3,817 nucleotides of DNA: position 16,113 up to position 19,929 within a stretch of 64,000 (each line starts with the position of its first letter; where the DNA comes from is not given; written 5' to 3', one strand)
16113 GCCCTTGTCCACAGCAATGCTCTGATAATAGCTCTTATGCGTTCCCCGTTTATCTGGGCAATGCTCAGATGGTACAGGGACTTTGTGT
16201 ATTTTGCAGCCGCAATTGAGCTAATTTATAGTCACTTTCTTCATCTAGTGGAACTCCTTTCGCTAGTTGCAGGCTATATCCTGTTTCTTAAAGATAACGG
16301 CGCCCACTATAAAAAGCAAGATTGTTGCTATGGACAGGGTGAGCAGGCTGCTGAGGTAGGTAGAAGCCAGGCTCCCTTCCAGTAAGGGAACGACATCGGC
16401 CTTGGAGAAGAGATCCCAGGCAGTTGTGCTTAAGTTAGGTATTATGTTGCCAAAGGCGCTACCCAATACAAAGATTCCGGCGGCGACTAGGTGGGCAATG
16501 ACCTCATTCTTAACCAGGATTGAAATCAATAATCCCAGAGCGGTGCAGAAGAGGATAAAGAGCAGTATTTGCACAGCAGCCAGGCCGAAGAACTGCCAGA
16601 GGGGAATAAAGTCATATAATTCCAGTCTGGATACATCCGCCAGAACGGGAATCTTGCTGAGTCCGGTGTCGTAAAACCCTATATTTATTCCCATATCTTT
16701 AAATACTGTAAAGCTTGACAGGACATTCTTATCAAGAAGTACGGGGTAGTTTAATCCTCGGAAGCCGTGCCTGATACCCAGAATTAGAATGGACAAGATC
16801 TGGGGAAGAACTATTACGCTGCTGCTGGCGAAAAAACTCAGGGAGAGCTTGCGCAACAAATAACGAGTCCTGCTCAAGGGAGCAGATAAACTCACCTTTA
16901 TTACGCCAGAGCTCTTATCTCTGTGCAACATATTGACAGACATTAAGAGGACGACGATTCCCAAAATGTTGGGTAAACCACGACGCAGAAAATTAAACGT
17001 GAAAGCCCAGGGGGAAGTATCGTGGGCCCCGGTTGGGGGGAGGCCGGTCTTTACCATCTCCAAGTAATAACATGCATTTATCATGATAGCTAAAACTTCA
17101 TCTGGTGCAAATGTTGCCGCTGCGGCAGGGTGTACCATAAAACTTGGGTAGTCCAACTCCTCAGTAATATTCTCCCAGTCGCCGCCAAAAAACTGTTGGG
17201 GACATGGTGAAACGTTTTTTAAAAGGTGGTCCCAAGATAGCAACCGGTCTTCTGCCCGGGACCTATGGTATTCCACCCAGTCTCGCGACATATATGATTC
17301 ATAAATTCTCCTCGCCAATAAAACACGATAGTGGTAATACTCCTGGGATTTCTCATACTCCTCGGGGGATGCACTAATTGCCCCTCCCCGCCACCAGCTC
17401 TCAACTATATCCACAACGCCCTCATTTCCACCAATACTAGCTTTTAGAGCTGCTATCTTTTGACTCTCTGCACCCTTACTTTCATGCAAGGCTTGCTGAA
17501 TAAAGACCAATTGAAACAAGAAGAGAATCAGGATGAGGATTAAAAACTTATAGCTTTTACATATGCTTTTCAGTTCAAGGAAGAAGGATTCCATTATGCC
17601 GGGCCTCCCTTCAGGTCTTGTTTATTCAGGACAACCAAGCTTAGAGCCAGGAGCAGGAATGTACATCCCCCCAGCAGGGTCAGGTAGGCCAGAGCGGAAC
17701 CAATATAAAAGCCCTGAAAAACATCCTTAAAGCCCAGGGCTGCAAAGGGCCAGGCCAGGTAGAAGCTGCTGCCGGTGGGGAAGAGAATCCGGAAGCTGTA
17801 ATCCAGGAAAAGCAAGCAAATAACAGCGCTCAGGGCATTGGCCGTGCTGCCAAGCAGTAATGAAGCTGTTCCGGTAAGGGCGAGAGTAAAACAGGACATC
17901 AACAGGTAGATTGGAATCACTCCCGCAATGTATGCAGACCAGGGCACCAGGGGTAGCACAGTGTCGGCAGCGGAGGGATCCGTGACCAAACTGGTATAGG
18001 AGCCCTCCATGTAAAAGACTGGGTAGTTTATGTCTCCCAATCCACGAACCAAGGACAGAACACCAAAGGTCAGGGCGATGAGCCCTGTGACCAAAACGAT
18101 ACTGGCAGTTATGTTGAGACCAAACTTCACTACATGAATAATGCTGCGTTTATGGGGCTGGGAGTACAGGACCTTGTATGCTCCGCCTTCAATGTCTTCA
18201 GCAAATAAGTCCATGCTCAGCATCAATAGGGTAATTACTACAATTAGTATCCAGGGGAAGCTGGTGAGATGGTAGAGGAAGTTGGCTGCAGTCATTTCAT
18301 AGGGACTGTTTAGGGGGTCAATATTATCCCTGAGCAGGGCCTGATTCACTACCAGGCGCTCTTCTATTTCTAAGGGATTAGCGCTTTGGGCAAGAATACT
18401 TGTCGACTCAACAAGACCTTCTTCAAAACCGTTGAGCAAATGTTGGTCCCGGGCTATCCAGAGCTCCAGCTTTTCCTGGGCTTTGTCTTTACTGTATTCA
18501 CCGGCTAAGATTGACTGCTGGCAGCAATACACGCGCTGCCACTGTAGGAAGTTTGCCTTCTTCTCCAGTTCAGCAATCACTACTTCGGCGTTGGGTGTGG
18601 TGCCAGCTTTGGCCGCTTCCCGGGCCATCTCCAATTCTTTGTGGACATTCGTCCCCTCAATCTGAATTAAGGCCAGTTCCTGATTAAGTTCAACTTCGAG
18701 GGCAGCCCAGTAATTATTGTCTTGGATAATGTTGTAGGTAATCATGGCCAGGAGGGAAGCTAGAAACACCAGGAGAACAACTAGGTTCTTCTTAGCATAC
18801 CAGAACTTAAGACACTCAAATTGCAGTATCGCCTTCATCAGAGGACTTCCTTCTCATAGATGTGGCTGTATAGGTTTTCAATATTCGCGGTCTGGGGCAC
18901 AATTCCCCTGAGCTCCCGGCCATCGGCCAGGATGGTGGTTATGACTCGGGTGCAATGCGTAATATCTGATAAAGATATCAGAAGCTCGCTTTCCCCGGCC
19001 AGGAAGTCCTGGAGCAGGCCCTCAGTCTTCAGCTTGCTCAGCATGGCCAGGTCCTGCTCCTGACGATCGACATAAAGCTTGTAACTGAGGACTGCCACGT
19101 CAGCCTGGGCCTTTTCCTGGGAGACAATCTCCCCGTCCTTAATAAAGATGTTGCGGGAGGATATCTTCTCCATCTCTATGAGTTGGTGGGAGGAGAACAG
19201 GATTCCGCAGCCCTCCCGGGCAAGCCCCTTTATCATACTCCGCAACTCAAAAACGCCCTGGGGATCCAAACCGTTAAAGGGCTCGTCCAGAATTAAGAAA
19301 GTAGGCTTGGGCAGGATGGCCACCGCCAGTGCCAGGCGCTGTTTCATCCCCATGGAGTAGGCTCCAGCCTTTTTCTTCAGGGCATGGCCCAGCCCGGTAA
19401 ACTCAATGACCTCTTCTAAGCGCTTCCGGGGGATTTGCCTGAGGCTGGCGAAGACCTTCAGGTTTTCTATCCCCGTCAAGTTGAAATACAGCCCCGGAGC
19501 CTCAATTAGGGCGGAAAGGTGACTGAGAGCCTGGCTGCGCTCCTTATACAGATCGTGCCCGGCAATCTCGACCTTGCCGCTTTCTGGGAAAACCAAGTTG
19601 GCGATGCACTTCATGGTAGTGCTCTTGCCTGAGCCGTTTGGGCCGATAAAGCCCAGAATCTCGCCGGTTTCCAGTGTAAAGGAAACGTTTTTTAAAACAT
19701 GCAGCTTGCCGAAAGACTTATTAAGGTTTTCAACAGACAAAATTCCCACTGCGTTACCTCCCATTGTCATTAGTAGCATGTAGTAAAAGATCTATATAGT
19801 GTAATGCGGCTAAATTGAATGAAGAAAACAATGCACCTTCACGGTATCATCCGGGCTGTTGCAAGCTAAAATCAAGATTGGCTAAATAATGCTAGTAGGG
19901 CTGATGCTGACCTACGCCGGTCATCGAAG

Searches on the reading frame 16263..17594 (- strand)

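Call 18: search_protein_families(library=pfam, proteins=[window:16263-17594:-])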
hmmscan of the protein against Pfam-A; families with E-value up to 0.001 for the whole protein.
window:16263-17594:- (443 aa): 2 families
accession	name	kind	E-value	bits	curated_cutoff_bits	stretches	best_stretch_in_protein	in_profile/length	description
PF12679.13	ABC2_membrane_2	-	5.1e-16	59.2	27.2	1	6-440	6-283/283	ABC-2 family transporter protein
PF12698.13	ABC2_membrane_3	-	2.5e-05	24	31.6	1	213-390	174-294/347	ABC-2 family transporter protein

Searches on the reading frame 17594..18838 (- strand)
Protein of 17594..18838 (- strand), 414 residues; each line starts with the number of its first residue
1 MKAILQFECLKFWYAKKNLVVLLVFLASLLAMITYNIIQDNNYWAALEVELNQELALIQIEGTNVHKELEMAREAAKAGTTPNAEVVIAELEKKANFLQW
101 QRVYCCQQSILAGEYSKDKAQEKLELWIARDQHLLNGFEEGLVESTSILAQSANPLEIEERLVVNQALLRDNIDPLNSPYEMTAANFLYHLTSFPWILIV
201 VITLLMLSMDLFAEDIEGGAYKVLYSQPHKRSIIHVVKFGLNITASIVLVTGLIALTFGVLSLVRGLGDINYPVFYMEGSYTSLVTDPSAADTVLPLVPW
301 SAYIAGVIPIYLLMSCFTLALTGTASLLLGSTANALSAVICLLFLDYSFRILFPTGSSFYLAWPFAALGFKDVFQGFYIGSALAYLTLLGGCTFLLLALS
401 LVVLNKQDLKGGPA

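Call 18: search_protein_families(library=pfam, proteins=[window:17594-18838:-])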
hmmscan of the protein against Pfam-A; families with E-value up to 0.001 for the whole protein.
window:17594-18838:- (414 aa): 1 family
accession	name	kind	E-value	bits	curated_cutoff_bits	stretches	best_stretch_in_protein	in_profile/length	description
PF12679.13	ABC2_membrane_2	-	6.2e-09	35.9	27.2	1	20-408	21-282/283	ABC-2 family transporter protein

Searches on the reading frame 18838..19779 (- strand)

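Call 18: search_protein_families(library=pfam, proteins=[window:18838-19779:-])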
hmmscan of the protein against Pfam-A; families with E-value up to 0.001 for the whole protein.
window:18838-19779:- (313 aa): 4 families
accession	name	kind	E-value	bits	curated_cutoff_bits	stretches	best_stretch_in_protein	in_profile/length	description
PF00005.33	ABC_tran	-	5.9e-31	108.3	25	1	29-169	1-137/137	ABC transporter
PF13304.12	AAA_21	-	1.2e-16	62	27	1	79-201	180-301/304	AAA domain, putative AbiEii toxin, Type IV TA system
PF13555.12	AAA_29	-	0.00083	19.5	27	0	33-67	16-50/61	P-loop containing region of AAA domain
PF13476.12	AAA_23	-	0.00092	20.3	27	1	26-67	10-47/201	AAA domain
